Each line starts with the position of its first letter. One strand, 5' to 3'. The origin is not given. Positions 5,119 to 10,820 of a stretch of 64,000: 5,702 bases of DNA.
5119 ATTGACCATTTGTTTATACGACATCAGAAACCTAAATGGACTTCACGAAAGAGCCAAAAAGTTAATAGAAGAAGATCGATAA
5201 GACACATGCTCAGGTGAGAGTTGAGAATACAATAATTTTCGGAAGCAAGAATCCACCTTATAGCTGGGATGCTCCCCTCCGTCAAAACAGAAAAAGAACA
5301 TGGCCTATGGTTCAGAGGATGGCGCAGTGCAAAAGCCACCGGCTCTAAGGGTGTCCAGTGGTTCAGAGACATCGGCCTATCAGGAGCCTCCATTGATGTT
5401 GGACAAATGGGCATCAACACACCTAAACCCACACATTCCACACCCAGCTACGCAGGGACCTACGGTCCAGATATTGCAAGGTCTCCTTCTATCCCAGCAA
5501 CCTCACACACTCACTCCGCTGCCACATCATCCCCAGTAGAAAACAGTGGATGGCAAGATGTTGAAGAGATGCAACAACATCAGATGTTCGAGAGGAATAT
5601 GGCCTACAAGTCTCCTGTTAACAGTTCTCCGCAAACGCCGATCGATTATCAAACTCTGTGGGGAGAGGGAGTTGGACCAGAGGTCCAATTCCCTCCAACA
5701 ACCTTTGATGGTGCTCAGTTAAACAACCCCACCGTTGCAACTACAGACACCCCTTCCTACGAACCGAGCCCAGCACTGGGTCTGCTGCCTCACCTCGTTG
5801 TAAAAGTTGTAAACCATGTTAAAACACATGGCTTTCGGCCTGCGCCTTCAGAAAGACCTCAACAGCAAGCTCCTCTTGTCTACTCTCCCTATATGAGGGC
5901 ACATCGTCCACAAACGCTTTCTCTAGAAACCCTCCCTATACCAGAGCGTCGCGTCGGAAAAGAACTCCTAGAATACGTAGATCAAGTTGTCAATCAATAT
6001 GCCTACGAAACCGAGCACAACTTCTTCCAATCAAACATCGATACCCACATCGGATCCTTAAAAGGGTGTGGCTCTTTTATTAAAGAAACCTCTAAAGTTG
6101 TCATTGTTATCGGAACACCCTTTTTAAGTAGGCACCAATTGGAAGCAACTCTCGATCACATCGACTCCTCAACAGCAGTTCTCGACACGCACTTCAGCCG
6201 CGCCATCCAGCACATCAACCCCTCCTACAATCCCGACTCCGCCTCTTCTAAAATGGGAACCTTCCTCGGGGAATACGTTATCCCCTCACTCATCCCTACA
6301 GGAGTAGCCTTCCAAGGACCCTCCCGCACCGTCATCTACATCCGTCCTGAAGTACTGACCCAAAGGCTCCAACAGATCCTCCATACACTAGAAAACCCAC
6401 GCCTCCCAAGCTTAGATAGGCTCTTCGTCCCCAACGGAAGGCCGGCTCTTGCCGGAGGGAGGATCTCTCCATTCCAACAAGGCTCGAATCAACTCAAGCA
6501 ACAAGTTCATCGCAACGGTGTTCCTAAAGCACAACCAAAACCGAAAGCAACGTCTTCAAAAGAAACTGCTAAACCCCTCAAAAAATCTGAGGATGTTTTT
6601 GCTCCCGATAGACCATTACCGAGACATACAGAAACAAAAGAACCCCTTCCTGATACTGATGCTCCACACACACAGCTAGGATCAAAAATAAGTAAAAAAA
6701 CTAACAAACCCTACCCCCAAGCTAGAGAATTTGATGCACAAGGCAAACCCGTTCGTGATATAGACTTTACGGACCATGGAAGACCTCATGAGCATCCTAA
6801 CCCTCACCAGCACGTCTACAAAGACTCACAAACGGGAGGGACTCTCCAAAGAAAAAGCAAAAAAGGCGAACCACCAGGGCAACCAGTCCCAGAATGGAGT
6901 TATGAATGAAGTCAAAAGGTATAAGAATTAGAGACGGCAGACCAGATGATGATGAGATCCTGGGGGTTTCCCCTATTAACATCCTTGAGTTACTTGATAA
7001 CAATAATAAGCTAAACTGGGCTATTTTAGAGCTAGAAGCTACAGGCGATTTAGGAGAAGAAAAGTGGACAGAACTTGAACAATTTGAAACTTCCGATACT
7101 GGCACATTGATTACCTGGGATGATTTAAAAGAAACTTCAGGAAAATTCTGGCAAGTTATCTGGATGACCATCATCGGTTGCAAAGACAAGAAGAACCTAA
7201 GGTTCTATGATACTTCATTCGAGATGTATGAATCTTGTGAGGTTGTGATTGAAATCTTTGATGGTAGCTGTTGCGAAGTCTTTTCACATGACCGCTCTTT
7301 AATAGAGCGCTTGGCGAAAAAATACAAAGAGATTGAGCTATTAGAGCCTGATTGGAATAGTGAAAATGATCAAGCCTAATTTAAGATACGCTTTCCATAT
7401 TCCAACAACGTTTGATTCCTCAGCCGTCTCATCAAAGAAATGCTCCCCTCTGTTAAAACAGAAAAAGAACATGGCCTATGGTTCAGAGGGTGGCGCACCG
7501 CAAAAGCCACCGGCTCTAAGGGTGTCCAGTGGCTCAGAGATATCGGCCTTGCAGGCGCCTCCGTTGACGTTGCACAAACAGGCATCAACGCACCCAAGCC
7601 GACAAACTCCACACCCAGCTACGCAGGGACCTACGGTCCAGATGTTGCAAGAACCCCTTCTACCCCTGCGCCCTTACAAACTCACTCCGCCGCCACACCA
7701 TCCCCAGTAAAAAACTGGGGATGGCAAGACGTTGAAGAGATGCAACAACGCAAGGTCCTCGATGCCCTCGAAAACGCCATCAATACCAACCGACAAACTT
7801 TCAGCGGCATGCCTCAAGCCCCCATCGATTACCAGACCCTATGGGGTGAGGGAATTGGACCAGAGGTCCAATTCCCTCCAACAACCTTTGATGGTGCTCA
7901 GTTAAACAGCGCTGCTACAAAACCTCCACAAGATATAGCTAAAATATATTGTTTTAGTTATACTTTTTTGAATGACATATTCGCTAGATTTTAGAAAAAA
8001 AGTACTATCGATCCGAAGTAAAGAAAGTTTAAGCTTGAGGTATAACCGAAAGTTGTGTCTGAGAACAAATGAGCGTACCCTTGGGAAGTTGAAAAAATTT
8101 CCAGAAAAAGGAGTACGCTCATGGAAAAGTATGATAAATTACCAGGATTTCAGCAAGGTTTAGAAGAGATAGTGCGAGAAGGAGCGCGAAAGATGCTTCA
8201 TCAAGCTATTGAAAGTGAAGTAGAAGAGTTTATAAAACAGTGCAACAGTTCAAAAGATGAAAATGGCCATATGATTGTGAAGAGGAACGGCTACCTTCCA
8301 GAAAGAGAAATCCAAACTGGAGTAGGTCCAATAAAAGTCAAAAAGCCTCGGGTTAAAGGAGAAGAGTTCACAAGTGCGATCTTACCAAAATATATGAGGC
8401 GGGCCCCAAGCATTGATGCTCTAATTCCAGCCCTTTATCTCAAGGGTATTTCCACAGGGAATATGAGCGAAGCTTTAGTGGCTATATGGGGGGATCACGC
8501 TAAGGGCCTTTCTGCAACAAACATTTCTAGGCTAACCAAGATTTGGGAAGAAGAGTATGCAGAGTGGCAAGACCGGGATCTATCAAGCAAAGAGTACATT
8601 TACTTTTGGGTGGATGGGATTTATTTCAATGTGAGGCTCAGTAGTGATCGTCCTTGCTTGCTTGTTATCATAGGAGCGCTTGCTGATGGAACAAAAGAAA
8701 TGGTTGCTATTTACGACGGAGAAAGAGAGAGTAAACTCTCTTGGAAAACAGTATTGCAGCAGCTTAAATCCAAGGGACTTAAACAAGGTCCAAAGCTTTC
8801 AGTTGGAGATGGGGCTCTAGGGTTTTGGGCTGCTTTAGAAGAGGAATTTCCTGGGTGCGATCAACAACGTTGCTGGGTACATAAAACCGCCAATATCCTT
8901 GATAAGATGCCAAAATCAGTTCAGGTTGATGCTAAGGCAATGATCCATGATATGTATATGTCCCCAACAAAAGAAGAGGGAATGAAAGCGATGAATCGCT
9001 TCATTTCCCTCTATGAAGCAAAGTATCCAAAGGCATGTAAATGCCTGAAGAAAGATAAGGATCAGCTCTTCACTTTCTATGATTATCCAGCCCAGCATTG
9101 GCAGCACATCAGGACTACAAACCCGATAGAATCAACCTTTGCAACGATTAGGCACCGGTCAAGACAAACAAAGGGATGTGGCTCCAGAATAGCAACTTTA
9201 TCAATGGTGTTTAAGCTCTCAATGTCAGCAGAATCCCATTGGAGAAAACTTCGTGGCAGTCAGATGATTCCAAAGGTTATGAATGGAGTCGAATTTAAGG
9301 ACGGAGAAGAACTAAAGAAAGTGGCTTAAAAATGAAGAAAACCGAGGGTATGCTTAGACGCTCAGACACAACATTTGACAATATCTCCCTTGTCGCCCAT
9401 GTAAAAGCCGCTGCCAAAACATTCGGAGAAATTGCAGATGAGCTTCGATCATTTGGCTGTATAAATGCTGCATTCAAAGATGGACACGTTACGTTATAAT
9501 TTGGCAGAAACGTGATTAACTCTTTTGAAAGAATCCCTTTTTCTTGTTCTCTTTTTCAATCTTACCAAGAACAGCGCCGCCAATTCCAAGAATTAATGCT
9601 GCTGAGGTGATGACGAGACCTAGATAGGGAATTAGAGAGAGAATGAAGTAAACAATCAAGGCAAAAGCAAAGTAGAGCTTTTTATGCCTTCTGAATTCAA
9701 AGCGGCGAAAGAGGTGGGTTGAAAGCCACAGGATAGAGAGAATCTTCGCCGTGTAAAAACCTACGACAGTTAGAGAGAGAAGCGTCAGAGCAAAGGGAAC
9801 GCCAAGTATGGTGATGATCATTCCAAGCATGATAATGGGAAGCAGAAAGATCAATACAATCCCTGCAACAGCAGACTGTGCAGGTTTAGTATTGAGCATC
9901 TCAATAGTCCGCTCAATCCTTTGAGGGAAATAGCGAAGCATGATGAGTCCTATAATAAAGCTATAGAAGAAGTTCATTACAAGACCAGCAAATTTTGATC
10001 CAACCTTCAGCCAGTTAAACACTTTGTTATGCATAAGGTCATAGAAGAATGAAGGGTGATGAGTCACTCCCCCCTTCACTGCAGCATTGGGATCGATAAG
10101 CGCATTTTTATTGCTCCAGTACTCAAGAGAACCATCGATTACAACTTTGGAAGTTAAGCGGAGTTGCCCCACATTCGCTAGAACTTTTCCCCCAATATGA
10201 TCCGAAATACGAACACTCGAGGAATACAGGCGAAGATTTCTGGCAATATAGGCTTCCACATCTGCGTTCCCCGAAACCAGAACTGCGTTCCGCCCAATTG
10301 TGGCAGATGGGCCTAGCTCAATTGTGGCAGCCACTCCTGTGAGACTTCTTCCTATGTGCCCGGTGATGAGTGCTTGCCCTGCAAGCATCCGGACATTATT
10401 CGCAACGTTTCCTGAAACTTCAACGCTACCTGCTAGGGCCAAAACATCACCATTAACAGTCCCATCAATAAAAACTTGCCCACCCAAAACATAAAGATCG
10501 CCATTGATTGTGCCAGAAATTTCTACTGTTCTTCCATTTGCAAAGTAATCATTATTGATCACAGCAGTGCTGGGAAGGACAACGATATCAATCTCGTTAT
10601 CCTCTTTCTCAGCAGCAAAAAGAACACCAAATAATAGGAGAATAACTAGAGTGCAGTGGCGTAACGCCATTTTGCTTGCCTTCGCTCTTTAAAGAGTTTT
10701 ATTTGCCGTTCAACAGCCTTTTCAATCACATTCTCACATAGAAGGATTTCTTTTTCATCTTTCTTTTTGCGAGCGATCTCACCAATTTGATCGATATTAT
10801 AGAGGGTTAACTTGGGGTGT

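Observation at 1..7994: Polymorphic-toxin-like locus: one giant gene plus orphan modules that repeat a conserved junction block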

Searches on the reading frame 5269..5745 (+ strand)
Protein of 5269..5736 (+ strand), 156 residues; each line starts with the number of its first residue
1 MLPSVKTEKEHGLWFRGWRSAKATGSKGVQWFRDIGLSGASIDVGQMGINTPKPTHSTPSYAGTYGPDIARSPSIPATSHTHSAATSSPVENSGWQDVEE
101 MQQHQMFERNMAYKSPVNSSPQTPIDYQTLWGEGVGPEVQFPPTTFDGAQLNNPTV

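Call 9: find_homologous_proteins(query=window:5269-5736:+, max_evalue=0.001)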
Query seq(156 aa) (156 aa): 3 proteins with E <= 0.001 among 13 candidates.
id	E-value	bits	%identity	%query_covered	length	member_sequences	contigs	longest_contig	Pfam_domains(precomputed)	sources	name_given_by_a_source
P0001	1.4e-72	261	74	98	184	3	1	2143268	-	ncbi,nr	ncbi:MAG: hypothetical protein KFB95_08935 [Simkaniaceae bacterium]|nr:MAG: hypothetical protein KFB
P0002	2.8e-21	94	87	29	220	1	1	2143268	-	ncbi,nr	ncbi:MAG: hypothetical protein KFB95_06925 [Simkaniaceae bacterium]|nr:MAG: hypothetical protein KFB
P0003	3.7e-16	78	89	29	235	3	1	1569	-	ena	-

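Call 11: find_encoding_contigs(protein=P0001, flank=10000, max_places=4)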
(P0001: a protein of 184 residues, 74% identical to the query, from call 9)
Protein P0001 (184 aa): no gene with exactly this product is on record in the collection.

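Call 12: find_encoding_contigs(protein=P0002, flank=10000, max_places=4)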
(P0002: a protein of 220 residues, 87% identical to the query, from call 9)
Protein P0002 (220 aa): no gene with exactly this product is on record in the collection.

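Call 13: find_encoding_contigs(protein=P0003, flank=10000, max_places=4)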
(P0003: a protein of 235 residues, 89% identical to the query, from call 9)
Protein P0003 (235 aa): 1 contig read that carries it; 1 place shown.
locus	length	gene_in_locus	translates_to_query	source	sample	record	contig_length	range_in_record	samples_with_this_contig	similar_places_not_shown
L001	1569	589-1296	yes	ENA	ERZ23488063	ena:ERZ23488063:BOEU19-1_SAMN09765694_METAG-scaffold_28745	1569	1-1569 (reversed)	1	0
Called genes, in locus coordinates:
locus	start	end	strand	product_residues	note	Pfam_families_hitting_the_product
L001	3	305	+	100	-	?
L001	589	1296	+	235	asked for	-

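Call 16: find_related_loci(query=A3, collection=genome_contigs, flank=10000)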
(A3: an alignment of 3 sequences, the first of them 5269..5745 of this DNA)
Query A3 (159 aa) in genome_contigs; peptide patterns used: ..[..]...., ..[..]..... (x = any residue, [..] = any of these).
114 stretches matched a pattern; 2 encode a relative of the query (tblastn E <= 1e-3); 2 distinct loci.
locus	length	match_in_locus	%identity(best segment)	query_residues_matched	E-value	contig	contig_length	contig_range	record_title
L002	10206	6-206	87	88-154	2e-37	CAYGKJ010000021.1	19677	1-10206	MAG TPA_asm: uncultured bacterium isolate ERP117304_co1_133 genome assembly, contig: NODE_2820_length_19677_cov_54.38110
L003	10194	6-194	58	88-146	3e-20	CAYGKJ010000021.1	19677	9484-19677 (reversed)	MAG TPA_asm: uncultured bacterium isolate ERP117304_co1_133 genome assembly, contig: NODE_2820_length_19677_cov_54.38110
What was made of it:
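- Tried and rejected: I could not read upstream of the window or the other two loci, KFB95_06925 and KFB95_00955 (calls 11, 12, 16).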

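Call 23: search_protein_families(library=pfam, proteins=[L002:780-1187:+, L003:780-1232:+, L002:1184-1381:+, L003:1229-1660:+], max_evalue=5)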
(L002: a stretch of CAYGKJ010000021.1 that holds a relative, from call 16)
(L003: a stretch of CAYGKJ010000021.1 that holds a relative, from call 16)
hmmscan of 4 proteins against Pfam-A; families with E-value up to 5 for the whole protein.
L002:780-1187:+ (135 aa): 0 families

L003:780-1232:+ (150 aa): 0 families

L002:1184-1381:+ (65 aa): 0 families

L003:1229-1660:+ (143 aa): 1 family
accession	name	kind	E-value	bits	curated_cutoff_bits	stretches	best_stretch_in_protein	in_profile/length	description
PF20369.3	DUF6664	-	0.00034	21.7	27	1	77-133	4-61/105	Family of unknown function (DUF6664)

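Call 93: search_protein_families(library=padloc, proteins=[L003:1229-1657:+], max_evalue=0.1)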
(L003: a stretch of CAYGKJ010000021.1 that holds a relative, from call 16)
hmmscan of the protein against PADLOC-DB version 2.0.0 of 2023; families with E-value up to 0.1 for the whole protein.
L003:1229-1657:+ (143 aa): 0 families

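Call 113: find_related_loci(query=A3, collection=metagenome_contigs, flank=4000)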
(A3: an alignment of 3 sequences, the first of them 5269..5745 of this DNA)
Query A3 (159 aa) in metagenome_contigs; peptide patterns used: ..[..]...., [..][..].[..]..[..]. (x = any residue, [..] = any of these).
343 stretches matched a pattern; 7 encode a relative of the query (tblastn E <= 1e-3); 7 distinct loci.
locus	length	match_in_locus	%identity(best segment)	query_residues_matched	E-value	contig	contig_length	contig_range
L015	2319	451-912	90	1-154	2e-100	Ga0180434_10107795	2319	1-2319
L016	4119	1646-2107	89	1-154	1e-94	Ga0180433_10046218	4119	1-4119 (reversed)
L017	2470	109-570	89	1-154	2e-93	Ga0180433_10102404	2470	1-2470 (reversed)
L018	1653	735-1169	83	15-159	5e-86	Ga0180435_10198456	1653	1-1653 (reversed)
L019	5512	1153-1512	89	40-159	6e-69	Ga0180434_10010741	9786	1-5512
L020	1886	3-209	88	91-159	2e-39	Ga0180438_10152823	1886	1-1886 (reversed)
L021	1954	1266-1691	35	1-146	2e-20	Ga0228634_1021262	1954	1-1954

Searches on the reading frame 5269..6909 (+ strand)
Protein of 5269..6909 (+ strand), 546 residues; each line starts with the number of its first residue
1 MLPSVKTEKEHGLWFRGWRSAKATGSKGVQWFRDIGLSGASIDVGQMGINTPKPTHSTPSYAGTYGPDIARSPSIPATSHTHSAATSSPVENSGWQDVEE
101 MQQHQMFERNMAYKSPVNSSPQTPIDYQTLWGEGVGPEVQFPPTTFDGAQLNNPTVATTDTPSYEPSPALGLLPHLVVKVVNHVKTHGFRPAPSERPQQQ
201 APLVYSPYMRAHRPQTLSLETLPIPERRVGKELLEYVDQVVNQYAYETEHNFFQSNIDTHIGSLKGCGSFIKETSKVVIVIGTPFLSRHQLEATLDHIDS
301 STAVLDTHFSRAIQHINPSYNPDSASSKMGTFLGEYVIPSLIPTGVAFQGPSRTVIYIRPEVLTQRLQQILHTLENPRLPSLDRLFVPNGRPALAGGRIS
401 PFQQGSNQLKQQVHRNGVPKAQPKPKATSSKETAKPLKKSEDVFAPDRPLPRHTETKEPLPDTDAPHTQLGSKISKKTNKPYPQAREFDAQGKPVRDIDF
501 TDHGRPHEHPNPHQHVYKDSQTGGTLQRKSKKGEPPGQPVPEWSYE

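Call 6: search_protein_families(library=pfam, proteins=[window:5269-6909:+], max_evalue=1)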
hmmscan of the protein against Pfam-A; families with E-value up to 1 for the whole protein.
window:5269-6909:+ (546 aa): 1 family
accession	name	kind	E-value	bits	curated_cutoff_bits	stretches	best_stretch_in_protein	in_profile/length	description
PF15529.11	Ntox24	-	0.0019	18.9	24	1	486-536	37-91/91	Bacterial toxin 24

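Call 7: search_protein_families(library=ncbifam, proteins=[window:5269-6909:+], max_evalue=1)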
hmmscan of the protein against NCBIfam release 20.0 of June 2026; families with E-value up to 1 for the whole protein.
window:5269-6909:+ (546 aa): 0 families

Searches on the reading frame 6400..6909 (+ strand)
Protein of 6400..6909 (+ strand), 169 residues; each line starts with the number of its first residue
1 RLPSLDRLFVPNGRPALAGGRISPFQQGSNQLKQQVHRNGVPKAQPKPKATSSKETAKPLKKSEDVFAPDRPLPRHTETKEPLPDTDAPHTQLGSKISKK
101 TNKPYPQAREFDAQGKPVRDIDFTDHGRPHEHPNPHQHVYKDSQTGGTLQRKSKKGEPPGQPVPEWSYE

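Call 23: search_protein_families(library=pfam, proteins=[window:6400-6909:+], max_evalue=5)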
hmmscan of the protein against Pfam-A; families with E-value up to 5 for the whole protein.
window:6400-6909:+ (169 aa): 2 families
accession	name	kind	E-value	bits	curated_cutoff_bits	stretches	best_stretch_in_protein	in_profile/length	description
PF15529.11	Ntox24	-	0.00061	20.5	24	1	109-159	37-91/91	Bacterial toxin 24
PF04592.20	SelP_N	-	3.9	7.2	23.2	1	112-155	170-213/234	Selenoprotein P, N terminal region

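Call 93: search_protein_families(library=padloc, proteins=[window:6400-6906:+], max_evalue=0.1)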
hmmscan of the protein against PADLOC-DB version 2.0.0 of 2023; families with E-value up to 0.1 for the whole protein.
window:6400-6906:+ (169 aa): 0 families

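Call 112: search_protein_families(library=ncbifam, proteins=[window:6400-6906:+], max_evalue=1)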
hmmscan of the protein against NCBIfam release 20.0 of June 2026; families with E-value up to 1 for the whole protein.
window:6400-6906:+ (169 aa): 0 families

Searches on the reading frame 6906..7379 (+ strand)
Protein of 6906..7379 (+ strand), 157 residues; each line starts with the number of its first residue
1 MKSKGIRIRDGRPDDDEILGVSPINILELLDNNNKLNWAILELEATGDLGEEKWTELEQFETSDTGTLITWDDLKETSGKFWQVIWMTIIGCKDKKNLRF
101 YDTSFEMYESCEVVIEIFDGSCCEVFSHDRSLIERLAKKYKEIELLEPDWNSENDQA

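Call 6: search_protein_families(library=pfam, proteins=[window:6906-7379:+], max_evalue=1)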
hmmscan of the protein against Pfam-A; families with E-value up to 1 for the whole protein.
window:6906-7379:+ (157 aa): 1 family
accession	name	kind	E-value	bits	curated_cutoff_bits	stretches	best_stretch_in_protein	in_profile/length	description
PF10903.13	DUF2691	-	0.0019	18.6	25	1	109-144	99-134/152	Protein of unknown function (DUF2691)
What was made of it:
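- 6906..7379 (+): s2, 157 aa (KFB95_08930). Candidate immunity protein for T9. Weak DUF2691 hit, E=0.0019 (call 6).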

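Call 7: search_protein_families(library=ncbifam, proteins=[window:6906-7379:+], max_evalue=1)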
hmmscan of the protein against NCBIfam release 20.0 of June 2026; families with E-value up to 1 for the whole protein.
window:6906-7379:+ (157 aa): 0 families

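Call 93: search_protein_families(library=padloc, proteins=[window:6906-7376:+], max_evalue=0.1)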
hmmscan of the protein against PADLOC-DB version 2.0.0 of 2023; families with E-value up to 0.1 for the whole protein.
window:6906-7376:+ (157 aa): 0 families

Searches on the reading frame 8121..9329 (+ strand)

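Call 6: search_protein_families(library=pfam, proteins=[window:8121-9329:+], max_evalue=1)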
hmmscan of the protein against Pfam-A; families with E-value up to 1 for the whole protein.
window:8121-9329:+ (402 aa): 3 families
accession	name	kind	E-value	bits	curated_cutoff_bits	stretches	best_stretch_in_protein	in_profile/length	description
PF00872.24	Transposase_mut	-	2e-69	234.8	21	1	11-375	19-377/379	Transposase, Mutator family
PF10551.15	MULE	-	0.0065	17.3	27.6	1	180-256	17-97/99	MULE transposase domain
PF20661.2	SutA-RBD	-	0.19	11.5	29.3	1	22-40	2-20/35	SutA RNAP-binding domain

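Call 7: search_protein_families(library=ncbifam, proteins=[window:8121-9329:+], max_evalue=1)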
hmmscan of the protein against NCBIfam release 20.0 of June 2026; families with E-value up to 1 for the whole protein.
window:8121-9329:+ (402 aa): 4 families
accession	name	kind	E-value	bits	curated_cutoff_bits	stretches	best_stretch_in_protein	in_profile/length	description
NF033543.2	transpos_IS256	equivalog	7.1e-95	317.8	150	1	40-368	7-336/338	IS256 family transposase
NF041731.2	transpos_ISH6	equivalog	4.6e-15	55.3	240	2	129-348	144-381/414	ISH6 family transposase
NF033544.1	transpos_IS1249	exception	1.7e-12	47.2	300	1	154-278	88-196/382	IS1249 family transposase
NF033572.1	transpos_ISKra4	equivalog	0.018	14.1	205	0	211-259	245-286/422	ISKra4 family transposase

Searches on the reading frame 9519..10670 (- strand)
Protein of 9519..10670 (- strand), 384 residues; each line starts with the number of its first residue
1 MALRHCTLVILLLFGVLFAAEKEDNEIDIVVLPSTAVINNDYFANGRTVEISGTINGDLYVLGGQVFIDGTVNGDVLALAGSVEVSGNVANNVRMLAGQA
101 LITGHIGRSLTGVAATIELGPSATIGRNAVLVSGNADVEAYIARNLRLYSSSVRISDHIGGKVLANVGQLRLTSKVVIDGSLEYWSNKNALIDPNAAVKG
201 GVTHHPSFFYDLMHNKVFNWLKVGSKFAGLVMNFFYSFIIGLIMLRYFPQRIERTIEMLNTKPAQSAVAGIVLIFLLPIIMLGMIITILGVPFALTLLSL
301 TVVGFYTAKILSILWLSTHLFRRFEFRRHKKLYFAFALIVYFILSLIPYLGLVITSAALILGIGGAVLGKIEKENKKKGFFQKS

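Call 56: search_protein_families(library=pfam, proteins=[window:9519-10670:-], max_evalue=1)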
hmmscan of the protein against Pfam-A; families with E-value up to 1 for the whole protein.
window:9519-10670:- (384 aa): 7 families
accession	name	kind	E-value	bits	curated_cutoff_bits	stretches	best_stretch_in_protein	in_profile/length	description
PF12831.13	FAD_oxidored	-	0.0042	16.9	27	1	28-91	102-164/416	FAD dependent oxidoreductase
PF04519.19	Bactofilin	-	0.0089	16.7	27.9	1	54-125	8-76/98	Polymer-forming cytoskeletal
PF07264.17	EI24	-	0.011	16.3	32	1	229-354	67-197/199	Sulfate transporter CysZ/Etoposide-induced protein 2.4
PF11076.13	YbhQ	-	0.075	13.4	27.4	1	294-380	36-128/132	Putative inner membrane protein YbhQ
PF00132.30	Hexapep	-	0.076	13.2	27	0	188-203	6-21/36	Bacterial transferase hexapeptide (six repeats)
PF18914.6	DUF5666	-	0.35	11.6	27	0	29-58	19-51/60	Domain of unknown function (DUF5666)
PF01344.31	Kelch_1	-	0.42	10.6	20.1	0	53-67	8-22/46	Kelch motif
